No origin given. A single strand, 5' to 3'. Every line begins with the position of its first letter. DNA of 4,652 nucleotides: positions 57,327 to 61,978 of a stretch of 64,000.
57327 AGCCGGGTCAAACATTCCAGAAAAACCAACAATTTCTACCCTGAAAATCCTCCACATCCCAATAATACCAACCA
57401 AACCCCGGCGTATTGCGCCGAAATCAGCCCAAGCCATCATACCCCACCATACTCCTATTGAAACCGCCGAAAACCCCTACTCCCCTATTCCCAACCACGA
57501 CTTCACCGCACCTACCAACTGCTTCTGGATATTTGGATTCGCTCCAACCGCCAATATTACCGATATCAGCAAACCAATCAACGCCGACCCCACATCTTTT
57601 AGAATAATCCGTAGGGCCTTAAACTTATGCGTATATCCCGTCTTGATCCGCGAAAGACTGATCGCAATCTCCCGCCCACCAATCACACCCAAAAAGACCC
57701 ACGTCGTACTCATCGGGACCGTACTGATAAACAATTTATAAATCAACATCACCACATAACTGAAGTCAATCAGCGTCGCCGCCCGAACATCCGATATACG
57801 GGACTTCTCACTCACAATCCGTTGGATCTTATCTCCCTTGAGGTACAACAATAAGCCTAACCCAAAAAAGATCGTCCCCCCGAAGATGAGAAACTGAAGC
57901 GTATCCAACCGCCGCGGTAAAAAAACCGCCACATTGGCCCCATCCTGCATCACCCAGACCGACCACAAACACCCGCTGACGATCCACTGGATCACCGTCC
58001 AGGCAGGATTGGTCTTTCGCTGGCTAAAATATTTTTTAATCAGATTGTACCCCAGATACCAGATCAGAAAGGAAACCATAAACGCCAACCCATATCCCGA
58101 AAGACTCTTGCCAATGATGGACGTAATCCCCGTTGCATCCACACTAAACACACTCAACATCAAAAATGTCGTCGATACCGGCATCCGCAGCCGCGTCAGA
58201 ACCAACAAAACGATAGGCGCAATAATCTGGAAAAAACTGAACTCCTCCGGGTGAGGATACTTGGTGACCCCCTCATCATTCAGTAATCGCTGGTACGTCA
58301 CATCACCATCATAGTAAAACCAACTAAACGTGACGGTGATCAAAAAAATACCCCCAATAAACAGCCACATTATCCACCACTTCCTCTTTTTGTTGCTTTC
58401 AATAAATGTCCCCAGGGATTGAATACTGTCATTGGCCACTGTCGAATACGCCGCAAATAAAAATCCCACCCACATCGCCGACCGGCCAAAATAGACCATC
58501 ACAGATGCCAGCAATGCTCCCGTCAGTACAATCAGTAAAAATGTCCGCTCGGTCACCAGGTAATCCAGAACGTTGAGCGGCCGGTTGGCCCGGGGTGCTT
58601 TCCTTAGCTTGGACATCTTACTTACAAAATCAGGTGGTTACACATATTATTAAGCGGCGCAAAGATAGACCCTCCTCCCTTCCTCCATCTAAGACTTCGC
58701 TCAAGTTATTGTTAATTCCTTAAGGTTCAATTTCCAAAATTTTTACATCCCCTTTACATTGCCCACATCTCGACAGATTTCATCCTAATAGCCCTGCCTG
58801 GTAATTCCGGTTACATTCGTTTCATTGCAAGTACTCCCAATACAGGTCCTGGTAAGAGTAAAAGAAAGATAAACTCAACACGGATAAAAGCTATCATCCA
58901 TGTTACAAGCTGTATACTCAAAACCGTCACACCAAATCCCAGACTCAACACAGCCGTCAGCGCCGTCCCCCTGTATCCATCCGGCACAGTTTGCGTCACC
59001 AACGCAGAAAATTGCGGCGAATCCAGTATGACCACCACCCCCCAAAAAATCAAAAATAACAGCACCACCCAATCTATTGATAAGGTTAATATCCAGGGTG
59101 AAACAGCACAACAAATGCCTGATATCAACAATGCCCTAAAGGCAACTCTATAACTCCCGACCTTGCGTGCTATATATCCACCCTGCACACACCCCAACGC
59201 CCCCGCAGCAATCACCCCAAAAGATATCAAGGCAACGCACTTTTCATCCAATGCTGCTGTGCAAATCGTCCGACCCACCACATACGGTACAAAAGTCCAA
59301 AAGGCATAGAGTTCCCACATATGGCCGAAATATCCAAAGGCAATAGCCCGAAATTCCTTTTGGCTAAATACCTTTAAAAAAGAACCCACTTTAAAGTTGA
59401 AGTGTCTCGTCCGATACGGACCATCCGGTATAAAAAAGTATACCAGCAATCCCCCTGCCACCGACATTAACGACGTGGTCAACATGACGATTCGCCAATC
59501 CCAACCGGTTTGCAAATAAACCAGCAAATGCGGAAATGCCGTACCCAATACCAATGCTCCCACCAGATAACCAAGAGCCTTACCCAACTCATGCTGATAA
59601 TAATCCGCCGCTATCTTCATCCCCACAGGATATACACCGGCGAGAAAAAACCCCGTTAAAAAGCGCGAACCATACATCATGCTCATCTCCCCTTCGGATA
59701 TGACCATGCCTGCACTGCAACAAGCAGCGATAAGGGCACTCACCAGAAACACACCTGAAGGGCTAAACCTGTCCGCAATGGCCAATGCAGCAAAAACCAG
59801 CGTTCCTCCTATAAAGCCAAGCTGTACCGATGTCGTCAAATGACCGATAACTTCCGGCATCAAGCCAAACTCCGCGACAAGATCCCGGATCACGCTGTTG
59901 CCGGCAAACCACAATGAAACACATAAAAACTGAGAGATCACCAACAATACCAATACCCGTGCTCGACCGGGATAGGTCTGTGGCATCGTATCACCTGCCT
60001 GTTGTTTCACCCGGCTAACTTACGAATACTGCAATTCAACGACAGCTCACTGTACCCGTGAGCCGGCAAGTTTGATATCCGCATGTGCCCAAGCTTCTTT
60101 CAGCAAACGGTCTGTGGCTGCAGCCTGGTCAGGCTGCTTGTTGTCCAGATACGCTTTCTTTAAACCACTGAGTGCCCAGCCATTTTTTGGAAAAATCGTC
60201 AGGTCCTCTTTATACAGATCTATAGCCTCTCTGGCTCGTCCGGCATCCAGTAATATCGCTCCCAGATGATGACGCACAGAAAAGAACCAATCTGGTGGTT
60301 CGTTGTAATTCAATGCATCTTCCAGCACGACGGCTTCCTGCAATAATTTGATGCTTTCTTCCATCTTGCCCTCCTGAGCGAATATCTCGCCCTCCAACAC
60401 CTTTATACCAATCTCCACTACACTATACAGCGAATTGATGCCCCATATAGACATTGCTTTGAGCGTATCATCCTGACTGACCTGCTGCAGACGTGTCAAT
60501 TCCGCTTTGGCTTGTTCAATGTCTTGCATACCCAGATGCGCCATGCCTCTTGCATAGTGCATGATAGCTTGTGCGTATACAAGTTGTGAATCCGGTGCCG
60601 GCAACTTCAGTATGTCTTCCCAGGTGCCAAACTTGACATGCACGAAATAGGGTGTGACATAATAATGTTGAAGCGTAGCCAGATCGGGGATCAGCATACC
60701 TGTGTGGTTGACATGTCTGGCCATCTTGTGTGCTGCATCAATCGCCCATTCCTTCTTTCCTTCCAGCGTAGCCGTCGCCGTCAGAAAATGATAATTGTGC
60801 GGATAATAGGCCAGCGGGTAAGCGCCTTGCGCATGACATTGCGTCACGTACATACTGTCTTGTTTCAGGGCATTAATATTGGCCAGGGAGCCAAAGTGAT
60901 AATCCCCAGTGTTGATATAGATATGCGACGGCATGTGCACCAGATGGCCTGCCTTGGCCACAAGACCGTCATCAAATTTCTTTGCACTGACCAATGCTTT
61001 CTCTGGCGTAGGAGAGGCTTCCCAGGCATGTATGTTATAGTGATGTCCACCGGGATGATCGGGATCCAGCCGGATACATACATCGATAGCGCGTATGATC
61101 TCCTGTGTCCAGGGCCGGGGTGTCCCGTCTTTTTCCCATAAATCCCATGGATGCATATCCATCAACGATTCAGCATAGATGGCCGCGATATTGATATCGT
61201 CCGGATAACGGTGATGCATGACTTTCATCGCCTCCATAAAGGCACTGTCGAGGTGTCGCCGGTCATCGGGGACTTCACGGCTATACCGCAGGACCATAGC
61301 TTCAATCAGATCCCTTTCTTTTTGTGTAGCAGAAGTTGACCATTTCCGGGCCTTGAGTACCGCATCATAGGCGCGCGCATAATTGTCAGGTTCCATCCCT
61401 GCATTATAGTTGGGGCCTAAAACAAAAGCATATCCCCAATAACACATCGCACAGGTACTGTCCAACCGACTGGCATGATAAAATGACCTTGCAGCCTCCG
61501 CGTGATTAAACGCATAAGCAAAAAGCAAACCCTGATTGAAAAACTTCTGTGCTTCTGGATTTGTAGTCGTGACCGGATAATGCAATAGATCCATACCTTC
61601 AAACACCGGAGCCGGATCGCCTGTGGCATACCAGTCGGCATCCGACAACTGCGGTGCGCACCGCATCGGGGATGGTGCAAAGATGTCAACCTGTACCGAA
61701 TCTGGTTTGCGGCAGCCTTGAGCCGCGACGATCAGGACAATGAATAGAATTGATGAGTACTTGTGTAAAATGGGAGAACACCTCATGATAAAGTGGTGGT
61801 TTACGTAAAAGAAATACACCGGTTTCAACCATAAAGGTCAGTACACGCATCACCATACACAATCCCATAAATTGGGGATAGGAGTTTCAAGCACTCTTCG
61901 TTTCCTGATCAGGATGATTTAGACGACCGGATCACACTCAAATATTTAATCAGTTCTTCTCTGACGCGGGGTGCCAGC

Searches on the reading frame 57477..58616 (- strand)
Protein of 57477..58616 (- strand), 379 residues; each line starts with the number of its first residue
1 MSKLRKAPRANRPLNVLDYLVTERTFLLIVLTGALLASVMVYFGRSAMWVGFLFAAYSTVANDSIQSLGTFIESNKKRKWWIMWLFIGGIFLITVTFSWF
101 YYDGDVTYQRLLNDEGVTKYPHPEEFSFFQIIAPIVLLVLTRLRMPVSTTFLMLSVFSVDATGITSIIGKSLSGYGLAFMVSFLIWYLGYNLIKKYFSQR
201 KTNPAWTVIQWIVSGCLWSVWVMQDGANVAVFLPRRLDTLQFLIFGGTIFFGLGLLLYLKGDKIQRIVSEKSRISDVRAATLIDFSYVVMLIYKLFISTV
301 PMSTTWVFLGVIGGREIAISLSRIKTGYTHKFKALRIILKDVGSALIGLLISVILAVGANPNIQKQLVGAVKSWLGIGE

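Call 11: search_protein_families(library=pfam, proteins=[window:57477-58616:-])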
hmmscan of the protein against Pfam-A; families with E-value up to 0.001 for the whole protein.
window:57477-58616:- (379 aa): 0 families

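Call 19: find_encoding_contigs(protein=window:57477-58616:-, flank=10000, max_places=10)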
Protein window:57477-58616:- (379 aa): 1 contig read that carries it; 1 place shown.
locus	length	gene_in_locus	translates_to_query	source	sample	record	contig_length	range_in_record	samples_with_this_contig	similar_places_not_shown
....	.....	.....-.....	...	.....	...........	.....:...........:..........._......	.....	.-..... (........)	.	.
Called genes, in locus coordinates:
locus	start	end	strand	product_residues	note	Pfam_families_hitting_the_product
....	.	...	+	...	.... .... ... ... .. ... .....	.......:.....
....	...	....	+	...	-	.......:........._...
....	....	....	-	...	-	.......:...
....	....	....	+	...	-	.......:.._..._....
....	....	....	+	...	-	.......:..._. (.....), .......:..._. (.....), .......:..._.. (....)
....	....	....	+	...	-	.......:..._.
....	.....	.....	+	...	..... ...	-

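Call 28: search_protein_families(library=ncbifam, max_evalue=10, proteins=[window:57477-58616:-])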
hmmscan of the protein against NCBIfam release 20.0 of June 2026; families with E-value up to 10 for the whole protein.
window:57477-58616:- (379 aa): 1 family
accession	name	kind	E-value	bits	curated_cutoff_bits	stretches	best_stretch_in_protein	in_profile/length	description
NF050101.1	SepX_GlpR_4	equivalog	0.22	11.6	110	1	13-61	96-144/176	divisome protein SepX/GlpR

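Call 55: search_protein_families(library=pfam, proteins=[window:57477-58616:-], max_evalue=10)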
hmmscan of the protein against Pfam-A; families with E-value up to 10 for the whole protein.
window:57477-58616:- (379 aa): 1 family
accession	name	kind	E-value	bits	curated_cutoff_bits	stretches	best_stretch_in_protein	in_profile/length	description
PF22485.1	DUF6987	-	0.47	10.7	26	0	2-45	126-169/200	Domain of unknown function (DUF6987)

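Call 63: find_homologous_proteins(query=window:57477-58616:-, max_evalue=1e-10)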
Query window:57477-58616:- (379 aa): 6743 proteins with E <= 1e-10 among 8000 candidates; the best 120 are listed.
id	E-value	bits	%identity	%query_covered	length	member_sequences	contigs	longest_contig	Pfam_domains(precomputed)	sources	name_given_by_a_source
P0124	1.4e-243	826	100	100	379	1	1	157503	-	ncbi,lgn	-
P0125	6.4e-199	679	82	97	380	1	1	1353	-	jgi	jgi:hypothetical protein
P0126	3.2e-188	643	77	99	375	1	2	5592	-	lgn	-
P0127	1.3e-187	641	77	99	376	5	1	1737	-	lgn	-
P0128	5.9e-186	636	77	98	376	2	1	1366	-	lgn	-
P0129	6.7e-179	613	73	99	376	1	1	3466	-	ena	-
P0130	7.6e-178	609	73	98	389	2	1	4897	-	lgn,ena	-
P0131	1.6e-177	608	73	97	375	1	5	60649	-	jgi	-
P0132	3.8e-177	607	73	97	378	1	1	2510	-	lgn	-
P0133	4.2e-177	607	72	97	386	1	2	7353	-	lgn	-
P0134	1.4e-176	605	73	97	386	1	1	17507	-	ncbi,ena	-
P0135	2.7e-176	604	73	96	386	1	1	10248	-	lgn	-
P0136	2.9e-176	604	72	97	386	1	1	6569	-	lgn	-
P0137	4.8e-176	603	73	96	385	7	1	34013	-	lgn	-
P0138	5.2e-176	603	73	97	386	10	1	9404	-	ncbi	ncbi:MAG: hypothetical protein WEC15_08300 [Flavobacteriales bacterium]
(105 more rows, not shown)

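Call 65: find_encoding_contigs(protein=P0125, flank=10000, max_places=5)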
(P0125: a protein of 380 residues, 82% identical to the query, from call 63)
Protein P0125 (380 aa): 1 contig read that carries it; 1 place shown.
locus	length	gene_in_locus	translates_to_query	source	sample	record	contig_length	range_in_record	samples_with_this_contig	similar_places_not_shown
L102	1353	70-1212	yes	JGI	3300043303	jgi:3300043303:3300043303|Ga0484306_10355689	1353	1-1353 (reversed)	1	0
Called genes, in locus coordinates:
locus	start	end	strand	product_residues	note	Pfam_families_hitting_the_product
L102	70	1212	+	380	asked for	-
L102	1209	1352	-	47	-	?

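Call 66: find_encoding_contigs(protein=P0126, flank=10000, max_places=5)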
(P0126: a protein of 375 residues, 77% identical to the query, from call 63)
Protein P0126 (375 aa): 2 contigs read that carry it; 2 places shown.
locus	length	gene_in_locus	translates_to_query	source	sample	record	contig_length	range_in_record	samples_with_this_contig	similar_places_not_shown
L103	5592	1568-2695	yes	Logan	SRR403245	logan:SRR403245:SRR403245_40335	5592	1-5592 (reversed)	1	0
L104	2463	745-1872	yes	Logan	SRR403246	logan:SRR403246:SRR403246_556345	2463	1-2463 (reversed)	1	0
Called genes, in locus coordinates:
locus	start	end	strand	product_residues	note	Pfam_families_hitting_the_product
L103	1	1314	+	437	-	?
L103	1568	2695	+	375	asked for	-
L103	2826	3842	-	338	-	PF10043:DUF2279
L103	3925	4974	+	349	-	PF11751:PorP_SprF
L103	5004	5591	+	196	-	?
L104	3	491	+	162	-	?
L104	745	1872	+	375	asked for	-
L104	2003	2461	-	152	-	?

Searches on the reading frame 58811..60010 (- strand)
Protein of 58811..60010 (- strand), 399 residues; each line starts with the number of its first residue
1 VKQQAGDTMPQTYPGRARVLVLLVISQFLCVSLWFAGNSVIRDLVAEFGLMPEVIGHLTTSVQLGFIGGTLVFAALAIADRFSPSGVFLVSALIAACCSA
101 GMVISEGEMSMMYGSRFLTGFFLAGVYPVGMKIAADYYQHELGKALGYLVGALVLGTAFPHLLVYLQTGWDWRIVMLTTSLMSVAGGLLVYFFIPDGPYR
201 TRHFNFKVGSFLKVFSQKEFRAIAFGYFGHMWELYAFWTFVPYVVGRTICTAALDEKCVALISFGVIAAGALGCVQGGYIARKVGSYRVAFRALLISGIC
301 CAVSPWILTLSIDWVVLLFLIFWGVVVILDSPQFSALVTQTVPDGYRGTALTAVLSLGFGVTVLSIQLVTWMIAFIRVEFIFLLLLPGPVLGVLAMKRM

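Call 11: search_protein_families(library=pfam, proteins=[window:58811-60010:-])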
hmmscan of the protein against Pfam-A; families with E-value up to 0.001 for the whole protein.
window:58811-60010:- (399 aa): 1 family
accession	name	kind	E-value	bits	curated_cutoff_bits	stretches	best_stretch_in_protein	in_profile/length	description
PF07690.21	MFS_1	-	4.8e-26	91.9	33.4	1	24-360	2-341/347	Major Facilitator Superfamily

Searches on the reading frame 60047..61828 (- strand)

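Call 11: search_protein_families(library=pfam, proteins=[window:60047-61828:-])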
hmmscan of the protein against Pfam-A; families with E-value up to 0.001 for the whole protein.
window:60047-61828:- (593 aa): 5 families
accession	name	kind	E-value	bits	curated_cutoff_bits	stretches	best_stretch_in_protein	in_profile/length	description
PF14559.12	TPR_19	-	1.8e-07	31.8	25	1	526-572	1-47/68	Tetratricopeptide repeat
PF07719.23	TPR_2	-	5.9e-06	26.5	27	0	520-549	5-34/34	Tetratricopeptide repeat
PF13181.12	TPR_8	-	1.3e-05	25.4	25.7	0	423-452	3-32/34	Tetratricopeptide repeat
PF13424.12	TPR_12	-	0.00014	22.4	30.1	0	480-546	10-75/77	Tetratricopeptide repeat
PF00515.34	TPR_1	-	0.00067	19.8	27.8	0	521-549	6-34/34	Tetratricopeptide repeat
